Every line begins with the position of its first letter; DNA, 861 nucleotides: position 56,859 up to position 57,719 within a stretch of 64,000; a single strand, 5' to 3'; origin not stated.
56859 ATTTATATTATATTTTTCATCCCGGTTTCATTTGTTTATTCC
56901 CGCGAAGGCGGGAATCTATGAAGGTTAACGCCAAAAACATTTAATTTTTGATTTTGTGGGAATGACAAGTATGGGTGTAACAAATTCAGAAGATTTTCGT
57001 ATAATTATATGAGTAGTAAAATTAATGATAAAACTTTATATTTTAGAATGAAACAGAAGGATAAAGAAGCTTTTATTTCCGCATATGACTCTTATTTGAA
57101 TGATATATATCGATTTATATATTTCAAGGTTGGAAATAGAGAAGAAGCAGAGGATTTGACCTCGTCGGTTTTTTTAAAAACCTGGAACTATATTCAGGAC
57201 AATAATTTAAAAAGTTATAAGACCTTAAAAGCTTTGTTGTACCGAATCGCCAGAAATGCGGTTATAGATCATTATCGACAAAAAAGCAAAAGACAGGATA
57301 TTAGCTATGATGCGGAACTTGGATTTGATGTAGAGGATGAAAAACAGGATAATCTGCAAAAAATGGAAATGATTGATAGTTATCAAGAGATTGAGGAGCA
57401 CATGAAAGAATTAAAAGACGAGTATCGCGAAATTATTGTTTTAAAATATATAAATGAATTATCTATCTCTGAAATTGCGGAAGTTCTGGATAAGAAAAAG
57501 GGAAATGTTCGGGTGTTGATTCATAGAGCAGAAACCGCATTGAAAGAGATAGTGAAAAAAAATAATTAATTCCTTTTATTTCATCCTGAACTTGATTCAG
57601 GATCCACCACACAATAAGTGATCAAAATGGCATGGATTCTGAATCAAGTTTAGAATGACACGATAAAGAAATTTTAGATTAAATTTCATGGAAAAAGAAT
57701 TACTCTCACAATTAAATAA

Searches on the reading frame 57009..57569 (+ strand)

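Call 42: search_protein_families(library=pfam, proteins=[window:57009-57569:+], max_evalue=0.001)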
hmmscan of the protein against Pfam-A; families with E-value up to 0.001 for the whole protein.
window:57009-57569:+ (186 aa): 4 families
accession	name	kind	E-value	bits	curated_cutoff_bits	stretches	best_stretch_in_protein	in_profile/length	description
PF08281.18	Sigma70_r4_2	-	1.5e-13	50.6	25.7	1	126-178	2-54/54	Sigma-70, region 4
PF04542.20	Sigma70_r2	-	1.7e-12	47.3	24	1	26-94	2-70/71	Sigma-70 region 2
PF04545.22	Sigma70_r4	-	1e-08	35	24.1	1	132-180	2-50/50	Sigma-70, region 4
PF07638.17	Sigma70_ECF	-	2.3e-05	24.8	21.1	1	42-162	44-163/185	ECF sigma factor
